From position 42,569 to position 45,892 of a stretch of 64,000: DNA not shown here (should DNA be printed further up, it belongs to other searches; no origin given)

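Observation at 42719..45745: Single 1008-aa polypeptide containing two complete PilB/GspE-type secretion ATPases in tandem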

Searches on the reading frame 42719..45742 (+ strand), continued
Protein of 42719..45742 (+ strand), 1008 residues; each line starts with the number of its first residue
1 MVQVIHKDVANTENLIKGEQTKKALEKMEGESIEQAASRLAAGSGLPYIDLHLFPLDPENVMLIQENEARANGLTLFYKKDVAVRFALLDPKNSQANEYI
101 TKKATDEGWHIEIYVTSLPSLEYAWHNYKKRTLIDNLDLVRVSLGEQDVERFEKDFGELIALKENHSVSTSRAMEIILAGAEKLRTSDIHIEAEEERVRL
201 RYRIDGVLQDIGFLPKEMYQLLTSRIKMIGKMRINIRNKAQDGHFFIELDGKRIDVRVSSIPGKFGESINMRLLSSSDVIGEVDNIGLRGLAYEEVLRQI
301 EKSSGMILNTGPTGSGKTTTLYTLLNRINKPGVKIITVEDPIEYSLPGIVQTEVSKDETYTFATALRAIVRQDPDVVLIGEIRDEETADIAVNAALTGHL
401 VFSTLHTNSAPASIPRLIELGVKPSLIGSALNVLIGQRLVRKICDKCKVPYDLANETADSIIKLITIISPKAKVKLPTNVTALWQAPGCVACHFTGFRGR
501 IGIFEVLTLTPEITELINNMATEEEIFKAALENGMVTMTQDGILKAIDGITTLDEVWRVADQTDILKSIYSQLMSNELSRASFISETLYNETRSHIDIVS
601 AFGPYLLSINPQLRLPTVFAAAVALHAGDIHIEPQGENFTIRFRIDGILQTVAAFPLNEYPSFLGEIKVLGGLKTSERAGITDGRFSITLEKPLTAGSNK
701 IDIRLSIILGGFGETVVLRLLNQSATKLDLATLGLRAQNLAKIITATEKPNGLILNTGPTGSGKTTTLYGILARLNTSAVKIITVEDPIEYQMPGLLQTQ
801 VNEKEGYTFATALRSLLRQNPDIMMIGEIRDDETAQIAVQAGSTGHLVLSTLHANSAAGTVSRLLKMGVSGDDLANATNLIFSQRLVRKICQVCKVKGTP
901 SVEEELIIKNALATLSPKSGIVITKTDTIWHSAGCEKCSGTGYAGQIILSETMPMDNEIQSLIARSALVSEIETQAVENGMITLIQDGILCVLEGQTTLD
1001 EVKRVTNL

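Call 99: find_encoding_contigs(protein=P0137, flank=10000, max_places=1)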
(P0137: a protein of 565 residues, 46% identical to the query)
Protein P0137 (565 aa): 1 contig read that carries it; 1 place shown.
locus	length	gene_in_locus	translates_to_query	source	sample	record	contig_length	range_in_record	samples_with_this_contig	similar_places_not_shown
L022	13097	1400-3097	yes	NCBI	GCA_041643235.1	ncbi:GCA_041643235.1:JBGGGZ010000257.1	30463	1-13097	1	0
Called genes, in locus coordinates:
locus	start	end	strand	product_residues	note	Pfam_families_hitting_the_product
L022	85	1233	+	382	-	PF01368:DHH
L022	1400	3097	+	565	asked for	PF05157:MshEN (weak), PF00437:T2SSE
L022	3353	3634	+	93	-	-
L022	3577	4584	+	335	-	PF05496:RuvB_N, PF07728:AAA_5 (faint), PF00004:AAA, PF17864:AAA_lid_4, PF05491:WHD_RuvB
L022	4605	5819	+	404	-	PF18895:T4SS_pilin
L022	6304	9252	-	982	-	PF00912:Transgly, PF00905:Transpeptidase, PF17957:Big_7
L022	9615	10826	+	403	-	PF00579:tRNA-synt_1b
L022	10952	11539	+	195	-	-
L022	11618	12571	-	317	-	-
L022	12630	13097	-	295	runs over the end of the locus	PF00480:ROK, PF02685:Glucokinase (faint)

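Call 100: find_encoding_contigs(protein=P0145, flank=10000, max_places=1)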
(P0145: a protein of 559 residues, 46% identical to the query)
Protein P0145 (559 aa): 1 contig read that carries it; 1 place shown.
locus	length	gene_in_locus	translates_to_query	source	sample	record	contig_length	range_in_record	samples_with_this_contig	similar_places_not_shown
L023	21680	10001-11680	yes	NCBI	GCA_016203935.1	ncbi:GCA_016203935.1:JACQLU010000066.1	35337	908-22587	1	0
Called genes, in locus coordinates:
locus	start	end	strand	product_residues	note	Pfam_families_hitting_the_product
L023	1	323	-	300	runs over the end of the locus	-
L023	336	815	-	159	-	-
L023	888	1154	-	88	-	PF01909:NTP_transf_2, PF18765:Polbeta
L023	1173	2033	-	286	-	PF01261:AP_endonuc_2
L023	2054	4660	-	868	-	PF13191:AAA_16 (faint), PF01637:ATPase_2 (faint), PF20720:nSTAND3 (faint), PF17871:AAA_lid_9, PF00004:AAA (weak), PF07724:AAA_2, PF07728:AAA_5, PF10431:ClpB_D2-small, +2 more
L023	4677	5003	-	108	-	-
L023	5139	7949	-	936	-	PF02739:5_3_exonuc_N, PF01367:5_3_exonuc, PF01612:DNA_pol_A_exo1, PF22619:DNA_polI_exo1 (weak), PF00476:DNA_pol_A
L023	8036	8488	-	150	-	PF02367:TsaE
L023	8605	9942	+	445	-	-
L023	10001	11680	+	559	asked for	PF05157:MshEN, PF00437:T2SSE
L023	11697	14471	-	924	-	PF00133:tRNA-synt_1, PF09334:tRNA-synt_1g, PF08264:Anticodon_1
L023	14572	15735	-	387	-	PF00814:TsaD, PF22521:HypF_C_2 (weak)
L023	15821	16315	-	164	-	-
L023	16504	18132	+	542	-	PF00171:Aldedh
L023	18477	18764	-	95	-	-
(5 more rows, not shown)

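Call 102: search_protein_families(library=pfam, proteins=[L015:7366-8070:+, L015:8158-8865:+, L015:8898-9488:+, L015:11352-12557:+, L015:12638-13096:+, L015:13128-13847:+, L017:11652-12863:+, L017:13850-15463:+, L017:3845-5557:+, L017:16482-17768:+], max_evalue=0.001)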
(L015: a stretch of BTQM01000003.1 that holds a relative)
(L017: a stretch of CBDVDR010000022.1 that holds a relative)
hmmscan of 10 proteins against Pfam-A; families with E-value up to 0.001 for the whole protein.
L015:7366-8070:+ (235 aa): 1 family
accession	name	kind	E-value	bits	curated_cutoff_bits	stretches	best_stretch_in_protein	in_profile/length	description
PF07963.17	N_methyl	-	2.6e-09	36.7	21.2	1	6-30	2-26/27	Prokaryotic N-terminal methylation motif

L015:8158-8865:+ (236 aa): 1 family
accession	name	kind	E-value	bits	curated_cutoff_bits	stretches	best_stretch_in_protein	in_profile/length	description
PF07963.17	N_methyl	-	1.2e-07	31.5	21.2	1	20-42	4-26/27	Prokaryotic N-terminal methylation motif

L015:8898-9488:+ (197 aa): 0 families

L015:11352-12557:+ (402 aa): 1 family
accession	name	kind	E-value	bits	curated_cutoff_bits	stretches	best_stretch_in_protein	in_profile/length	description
PF00482.28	T2SSF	-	3.6e-61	205.1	25.2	2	270-393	1-125/125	Type II secretion system (T2SS), protein F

L015:12638-13096:+ (153 aa): 1 family
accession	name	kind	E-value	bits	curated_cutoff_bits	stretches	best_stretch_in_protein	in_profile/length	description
PF07963.17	N_methyl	-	0.00023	21.1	21.2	1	7-29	3-25/27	Prokaryotic N-terminal methylation motif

L015:13128-13847:+ (240 aa): 0 families

L017:11652-12863:+ (404 aa): 1 family
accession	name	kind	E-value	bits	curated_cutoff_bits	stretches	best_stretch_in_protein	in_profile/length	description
PF00482.28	T2SSF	-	3.2e-51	172.9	25.2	2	69-192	1-125/125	Type II secretion system (T2SS), protein F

L017:13850-15463:+ (538 aa): 1 family
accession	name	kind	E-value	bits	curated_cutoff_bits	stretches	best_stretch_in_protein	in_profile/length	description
PF11104.14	PilM_2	-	1.6e-07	31.1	27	1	70-243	25-204/340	Type IV pilus assembly protein PilM;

L017:3845-5557:+ (571 aa): 3 families
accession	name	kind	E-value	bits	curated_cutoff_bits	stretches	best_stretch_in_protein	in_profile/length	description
PF05547.17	Peptidase_M6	-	1e-18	68.1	22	1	113-307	67-288/294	Immune inhibitor A peptidase M6, catalytic domain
PF18962.6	Por_Secre_tail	-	4.2e-07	30.6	27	1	488-568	2-74/75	Secretion system C-terminal sorting domain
PF13860.13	FlgD_ig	-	1.5e-06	28.6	27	1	496-557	10-74/79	FlgD Ig-like domain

L017:16482-17768:+ (429 aa): 3 families
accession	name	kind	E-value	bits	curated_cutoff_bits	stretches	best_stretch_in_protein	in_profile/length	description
PF00263.26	Secretin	-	2.6e-40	138.2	27.5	1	262-429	1-169/169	Bacterial type II and III secretion system protein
PF07660.19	STN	-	1.5e-09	38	28.4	1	53-100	1-51/52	Secretin and TonB N terminus short domain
PF16344.10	FecR_C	-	7.6e-05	23.1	24.4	1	35-98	4-70/70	FecR, C-terminal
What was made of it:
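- Patescibacteria also have a separate operon-type PilB next to PilC and pilins (L015, call 102). A separate operon-type PilB with PilC and pilins exists in Patescibacteria (call 102).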
